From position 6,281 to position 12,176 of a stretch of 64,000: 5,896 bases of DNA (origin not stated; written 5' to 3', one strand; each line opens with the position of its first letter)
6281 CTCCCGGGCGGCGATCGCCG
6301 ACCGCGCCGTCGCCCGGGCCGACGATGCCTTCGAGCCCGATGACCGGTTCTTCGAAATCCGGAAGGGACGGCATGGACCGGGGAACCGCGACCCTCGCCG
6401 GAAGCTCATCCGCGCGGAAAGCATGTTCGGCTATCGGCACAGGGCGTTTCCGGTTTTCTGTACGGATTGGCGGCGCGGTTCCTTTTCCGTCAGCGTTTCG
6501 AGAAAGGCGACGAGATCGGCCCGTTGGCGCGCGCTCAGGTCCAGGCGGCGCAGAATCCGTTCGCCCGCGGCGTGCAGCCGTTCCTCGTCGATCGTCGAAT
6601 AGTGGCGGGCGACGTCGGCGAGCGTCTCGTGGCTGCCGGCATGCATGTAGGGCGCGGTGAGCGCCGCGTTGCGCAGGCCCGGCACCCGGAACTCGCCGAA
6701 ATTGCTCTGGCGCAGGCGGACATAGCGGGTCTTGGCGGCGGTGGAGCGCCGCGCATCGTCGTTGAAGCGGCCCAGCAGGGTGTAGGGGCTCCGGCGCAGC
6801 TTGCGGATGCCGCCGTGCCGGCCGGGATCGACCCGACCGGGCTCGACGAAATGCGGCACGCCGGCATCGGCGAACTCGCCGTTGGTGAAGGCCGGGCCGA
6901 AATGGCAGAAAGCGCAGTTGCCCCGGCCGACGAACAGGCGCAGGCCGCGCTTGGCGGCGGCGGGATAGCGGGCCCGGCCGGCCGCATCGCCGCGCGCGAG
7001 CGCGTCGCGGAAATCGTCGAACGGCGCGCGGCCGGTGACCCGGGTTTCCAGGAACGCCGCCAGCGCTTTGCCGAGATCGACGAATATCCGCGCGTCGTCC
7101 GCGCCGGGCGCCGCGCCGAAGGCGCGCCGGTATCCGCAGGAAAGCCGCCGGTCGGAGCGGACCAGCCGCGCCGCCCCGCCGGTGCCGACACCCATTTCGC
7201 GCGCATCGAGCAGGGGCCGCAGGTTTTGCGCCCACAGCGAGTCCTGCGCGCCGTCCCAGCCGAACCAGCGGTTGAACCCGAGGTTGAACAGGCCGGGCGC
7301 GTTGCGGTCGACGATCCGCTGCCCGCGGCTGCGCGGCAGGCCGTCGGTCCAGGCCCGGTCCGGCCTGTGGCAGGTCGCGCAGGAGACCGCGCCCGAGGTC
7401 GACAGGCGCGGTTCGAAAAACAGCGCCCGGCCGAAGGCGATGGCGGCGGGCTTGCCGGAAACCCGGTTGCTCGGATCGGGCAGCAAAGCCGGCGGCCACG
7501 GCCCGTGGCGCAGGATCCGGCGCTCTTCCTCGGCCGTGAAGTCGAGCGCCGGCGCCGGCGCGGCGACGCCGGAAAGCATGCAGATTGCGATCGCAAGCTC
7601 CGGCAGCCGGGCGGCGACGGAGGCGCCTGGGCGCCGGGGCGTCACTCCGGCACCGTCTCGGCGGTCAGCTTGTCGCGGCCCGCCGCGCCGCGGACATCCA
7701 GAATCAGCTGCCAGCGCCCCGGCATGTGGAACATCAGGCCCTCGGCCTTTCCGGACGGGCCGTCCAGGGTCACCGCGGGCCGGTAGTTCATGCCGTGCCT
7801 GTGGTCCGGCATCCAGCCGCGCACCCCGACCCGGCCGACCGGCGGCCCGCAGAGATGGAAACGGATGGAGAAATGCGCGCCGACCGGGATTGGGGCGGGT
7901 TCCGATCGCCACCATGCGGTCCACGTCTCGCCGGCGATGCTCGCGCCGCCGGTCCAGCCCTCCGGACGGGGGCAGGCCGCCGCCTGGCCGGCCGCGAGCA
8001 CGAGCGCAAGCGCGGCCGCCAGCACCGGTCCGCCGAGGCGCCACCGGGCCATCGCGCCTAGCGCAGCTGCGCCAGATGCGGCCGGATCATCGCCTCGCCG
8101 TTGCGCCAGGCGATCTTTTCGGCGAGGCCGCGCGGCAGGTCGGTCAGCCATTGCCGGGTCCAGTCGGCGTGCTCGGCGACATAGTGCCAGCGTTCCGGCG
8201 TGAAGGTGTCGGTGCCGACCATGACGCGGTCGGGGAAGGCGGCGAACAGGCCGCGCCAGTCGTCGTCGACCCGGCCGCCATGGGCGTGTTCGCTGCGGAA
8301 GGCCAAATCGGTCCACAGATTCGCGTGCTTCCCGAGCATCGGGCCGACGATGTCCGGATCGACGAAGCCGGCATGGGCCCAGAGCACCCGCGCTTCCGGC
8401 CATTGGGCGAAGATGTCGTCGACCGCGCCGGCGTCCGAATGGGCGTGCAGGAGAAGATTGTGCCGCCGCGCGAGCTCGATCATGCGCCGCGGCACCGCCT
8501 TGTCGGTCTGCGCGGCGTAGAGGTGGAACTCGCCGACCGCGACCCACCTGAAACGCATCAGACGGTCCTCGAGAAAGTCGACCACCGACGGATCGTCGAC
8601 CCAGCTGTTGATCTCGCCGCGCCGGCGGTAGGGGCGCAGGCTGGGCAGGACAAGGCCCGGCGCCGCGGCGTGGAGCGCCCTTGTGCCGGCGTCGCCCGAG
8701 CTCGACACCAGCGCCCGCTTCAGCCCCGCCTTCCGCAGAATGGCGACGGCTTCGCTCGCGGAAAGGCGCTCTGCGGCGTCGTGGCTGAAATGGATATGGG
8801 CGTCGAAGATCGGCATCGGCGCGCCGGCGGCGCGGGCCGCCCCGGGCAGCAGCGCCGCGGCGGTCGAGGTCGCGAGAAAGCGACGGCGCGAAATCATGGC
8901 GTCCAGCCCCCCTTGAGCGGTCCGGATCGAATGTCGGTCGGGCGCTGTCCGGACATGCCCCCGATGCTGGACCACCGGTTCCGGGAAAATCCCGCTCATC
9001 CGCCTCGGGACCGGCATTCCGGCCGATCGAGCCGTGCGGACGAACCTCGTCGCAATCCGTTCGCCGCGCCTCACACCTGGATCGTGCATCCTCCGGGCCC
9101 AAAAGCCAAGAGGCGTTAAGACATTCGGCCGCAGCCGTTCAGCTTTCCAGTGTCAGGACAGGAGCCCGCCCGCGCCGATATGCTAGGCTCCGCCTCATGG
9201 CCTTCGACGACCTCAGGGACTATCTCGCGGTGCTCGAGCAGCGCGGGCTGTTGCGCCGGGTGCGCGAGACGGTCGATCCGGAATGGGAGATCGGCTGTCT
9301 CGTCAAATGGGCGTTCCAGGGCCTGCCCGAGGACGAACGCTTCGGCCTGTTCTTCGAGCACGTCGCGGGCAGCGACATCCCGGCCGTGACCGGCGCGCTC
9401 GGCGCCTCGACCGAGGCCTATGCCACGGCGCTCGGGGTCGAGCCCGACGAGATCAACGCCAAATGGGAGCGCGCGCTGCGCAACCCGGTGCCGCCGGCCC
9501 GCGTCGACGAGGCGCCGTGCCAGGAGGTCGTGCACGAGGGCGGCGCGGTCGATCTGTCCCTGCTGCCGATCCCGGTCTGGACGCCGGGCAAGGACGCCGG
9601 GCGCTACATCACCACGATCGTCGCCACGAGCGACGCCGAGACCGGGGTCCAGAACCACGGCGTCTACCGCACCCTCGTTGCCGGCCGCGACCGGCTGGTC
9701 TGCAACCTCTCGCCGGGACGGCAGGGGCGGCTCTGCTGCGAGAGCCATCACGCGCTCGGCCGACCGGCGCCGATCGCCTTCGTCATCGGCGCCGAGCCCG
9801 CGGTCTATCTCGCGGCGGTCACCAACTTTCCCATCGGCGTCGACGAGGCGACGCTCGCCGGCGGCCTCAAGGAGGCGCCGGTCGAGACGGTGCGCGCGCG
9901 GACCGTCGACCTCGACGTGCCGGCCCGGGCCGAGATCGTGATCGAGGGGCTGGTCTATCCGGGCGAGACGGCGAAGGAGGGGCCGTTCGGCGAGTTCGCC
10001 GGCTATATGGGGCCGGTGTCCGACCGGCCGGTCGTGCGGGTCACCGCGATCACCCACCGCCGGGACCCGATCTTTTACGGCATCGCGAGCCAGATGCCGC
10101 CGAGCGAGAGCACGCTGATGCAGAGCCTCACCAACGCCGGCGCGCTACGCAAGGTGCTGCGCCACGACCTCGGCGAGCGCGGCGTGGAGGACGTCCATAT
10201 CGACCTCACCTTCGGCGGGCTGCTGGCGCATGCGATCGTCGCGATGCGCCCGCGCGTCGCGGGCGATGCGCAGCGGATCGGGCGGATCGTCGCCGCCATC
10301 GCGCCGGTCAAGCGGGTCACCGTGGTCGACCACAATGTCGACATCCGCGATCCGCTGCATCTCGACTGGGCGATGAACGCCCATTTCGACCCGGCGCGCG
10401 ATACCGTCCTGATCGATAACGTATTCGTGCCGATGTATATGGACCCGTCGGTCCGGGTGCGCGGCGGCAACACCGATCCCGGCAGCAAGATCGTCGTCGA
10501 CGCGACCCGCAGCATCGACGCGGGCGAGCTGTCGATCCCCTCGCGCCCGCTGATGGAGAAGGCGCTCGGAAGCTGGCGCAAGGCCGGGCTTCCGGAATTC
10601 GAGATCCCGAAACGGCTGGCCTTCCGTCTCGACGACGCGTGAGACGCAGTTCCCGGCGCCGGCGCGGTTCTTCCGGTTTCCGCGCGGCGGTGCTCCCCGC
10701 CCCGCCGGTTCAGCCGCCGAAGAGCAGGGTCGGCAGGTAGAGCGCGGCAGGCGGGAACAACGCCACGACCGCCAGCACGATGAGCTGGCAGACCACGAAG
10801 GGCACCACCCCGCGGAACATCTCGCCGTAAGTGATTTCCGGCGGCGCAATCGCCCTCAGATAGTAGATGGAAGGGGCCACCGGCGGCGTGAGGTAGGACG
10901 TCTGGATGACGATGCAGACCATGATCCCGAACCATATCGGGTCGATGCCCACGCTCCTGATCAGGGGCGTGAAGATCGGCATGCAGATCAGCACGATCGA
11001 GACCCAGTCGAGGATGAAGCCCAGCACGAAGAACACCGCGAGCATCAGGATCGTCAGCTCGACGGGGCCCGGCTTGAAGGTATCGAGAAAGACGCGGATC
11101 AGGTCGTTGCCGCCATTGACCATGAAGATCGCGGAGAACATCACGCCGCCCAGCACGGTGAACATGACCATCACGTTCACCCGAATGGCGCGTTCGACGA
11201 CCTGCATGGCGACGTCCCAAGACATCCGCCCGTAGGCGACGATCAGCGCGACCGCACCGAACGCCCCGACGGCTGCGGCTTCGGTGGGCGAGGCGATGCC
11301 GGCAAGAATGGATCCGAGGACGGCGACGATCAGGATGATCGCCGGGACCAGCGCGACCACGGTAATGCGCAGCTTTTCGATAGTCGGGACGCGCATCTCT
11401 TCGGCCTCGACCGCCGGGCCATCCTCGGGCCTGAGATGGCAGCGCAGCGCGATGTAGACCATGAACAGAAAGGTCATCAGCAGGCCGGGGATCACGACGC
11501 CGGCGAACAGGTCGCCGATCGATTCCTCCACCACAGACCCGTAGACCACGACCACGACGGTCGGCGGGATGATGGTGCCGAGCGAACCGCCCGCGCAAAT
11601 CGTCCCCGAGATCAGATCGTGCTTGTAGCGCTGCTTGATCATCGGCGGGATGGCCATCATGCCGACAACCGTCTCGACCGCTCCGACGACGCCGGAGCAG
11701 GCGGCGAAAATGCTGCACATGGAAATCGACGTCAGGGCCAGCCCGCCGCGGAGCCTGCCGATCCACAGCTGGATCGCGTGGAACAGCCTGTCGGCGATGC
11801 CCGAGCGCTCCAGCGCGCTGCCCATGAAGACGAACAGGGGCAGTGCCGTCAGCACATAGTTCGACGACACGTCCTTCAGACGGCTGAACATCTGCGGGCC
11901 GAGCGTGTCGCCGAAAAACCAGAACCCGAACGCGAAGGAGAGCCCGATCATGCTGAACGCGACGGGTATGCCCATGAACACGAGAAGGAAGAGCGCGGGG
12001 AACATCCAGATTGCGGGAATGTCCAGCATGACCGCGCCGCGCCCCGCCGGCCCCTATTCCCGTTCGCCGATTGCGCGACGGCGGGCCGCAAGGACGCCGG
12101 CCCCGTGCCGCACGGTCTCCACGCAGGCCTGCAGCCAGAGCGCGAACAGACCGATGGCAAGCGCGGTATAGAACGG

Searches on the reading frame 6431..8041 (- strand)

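Call 64: search_protein_families(library=pfam, proteins=[window:6431-8041:-], max_evalue=0.00001)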
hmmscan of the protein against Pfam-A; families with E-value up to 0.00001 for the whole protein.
window:6431-8041:- (536 aa): 1 family
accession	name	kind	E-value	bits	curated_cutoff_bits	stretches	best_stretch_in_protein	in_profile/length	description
PF03150.19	CCP_MauG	-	1.5e-36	126.7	25.6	1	199-345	2-144/149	Di-haem cytochrome c peroxidase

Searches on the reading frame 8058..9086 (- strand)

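Call 64: search_protein_families(library=pfam, proteins=[window:8058-9086:-], max_evalue=0.00001)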
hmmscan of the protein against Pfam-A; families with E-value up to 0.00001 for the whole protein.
window:8058-9086:- (342 aa): 1 family
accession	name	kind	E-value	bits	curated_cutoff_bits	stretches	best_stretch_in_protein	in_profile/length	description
PF04909.20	Amidohydro_2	-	1.1e-07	32.4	26.4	1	168-333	94-286/289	Amidohydrolase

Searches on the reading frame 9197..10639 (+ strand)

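Call 64: search_protein_families(library=pfam, proteins=[window:9197-10639:+], max_evalue=0.00001)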
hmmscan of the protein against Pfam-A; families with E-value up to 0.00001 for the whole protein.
window:9197-10639:+ (481 aa): 3 families
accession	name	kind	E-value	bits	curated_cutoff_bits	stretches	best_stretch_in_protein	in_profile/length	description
PF01977.22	UbiD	-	8.7e-61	205.1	23.3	1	104-296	6-201/206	3-octaprenyl-4-hydroxybenzoate carboxy-lyase Rift-related domain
PF20696.2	UbiD_C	-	1.4e-15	57.8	24.2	1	308-436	3-127/127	3-octaprenyl-4-hydroxybenzoate carboxy-lyase C-terminal domain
PF20695.2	UbiD_N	-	2.3e-11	44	24.3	1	11-93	2-77/78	3-octaprenyl-4-hydroxybenzoate carboxy-lyase N-terminal domain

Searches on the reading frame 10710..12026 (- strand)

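Call 64: search_protein_families(library=pfam, proteins=[window:10710-12026:-], max_evalue=0.00001)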
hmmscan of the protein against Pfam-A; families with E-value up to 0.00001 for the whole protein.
window:10710-12026:- (438 aa): 1 family
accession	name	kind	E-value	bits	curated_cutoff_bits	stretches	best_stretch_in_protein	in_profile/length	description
PF06808.19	DctM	-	2.6e-77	260.8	23.8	1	11-426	3-412/413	Tripartite ATP-independent periplasmic transporter, DctM component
